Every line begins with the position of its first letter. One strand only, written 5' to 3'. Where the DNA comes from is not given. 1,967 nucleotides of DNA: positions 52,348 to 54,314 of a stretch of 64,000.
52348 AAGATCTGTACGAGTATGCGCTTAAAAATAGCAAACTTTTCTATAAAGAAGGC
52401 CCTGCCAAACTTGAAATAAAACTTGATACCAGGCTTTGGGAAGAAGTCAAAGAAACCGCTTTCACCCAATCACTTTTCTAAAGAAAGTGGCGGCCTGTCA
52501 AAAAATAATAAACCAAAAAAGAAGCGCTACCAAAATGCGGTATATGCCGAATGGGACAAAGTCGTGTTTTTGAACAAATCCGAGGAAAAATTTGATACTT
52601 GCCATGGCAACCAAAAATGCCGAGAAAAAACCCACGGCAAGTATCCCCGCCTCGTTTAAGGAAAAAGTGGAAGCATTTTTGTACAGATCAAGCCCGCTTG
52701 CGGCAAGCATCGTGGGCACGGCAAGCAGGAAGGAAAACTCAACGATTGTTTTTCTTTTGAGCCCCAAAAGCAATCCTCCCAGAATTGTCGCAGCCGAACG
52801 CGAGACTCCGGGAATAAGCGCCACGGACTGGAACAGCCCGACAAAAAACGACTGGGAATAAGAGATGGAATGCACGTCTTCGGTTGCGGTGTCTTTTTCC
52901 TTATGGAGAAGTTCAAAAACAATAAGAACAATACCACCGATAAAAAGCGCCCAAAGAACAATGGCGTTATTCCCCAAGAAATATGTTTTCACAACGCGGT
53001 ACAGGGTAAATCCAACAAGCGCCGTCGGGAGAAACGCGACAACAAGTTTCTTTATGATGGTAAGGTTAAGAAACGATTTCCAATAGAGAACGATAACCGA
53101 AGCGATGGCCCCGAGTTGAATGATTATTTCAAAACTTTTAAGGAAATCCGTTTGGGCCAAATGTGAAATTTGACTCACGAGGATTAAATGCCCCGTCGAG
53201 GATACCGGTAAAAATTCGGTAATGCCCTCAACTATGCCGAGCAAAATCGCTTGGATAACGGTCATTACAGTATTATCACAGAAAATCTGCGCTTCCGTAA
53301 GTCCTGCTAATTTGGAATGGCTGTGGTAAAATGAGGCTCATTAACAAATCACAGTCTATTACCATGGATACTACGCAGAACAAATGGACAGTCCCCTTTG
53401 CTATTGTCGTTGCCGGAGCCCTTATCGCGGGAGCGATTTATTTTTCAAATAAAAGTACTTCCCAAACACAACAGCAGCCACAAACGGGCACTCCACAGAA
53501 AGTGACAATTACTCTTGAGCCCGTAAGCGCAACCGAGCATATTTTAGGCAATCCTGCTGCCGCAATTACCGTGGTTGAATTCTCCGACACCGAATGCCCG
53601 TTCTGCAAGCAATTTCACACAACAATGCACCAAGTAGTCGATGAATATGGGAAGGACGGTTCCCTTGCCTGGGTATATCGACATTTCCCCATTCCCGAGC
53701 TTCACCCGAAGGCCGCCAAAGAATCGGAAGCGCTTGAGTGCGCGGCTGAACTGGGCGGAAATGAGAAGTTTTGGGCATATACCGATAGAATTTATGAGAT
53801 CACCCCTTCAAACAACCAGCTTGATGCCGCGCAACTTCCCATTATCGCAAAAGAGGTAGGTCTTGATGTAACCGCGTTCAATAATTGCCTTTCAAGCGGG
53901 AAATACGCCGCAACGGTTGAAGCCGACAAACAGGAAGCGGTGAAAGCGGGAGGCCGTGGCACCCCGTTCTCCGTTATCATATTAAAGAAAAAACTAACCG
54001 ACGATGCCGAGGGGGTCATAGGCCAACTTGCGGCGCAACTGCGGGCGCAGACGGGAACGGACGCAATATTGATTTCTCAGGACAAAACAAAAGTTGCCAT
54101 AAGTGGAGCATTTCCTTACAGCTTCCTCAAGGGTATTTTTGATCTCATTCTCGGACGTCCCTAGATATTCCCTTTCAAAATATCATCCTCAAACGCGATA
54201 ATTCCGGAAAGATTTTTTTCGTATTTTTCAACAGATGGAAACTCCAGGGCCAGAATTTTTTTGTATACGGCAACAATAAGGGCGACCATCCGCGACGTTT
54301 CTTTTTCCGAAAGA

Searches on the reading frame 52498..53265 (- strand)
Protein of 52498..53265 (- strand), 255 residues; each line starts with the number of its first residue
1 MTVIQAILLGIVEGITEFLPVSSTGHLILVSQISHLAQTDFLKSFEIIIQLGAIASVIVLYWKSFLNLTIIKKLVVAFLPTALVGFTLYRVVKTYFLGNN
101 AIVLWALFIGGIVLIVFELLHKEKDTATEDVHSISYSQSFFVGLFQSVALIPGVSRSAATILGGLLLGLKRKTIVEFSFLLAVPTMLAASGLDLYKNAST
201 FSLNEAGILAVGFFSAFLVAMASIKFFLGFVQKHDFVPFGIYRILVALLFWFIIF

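Call 68: search_protein_families(library=pfam, proteins=[window:52498-53265:-], max_evalue=0.0001)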
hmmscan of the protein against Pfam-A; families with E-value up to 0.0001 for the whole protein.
window:52498-53265:- (255 aa): 1 family
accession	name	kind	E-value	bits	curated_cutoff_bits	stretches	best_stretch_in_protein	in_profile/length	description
PF02673.24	BacA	-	6.4e-73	246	33.4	1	6-248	1-256/257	Bacitracin resistance protein BacA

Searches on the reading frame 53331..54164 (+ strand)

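Call 68: search_protein_families(library=pfam, proteins=[window:53331-54164:+], max_evalue=0.0001)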
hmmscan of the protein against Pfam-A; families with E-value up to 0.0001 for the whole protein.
window:53331-54164:+ (277 aa): 3 families
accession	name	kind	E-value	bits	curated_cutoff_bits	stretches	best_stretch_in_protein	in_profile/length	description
PF13462.12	Thioredoxin_4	-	8.7e-23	81.7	23.2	1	67-222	3-150/165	Thioredoxin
PF01323.26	DSBA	-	5.4e-14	52.8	25.6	1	80-216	1-172/191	DSBA-like thioredoxin domain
PF13098.12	Thioredoxin_2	-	7e-06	26.8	27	1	80-213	8-78/104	Thioredoxin-like domain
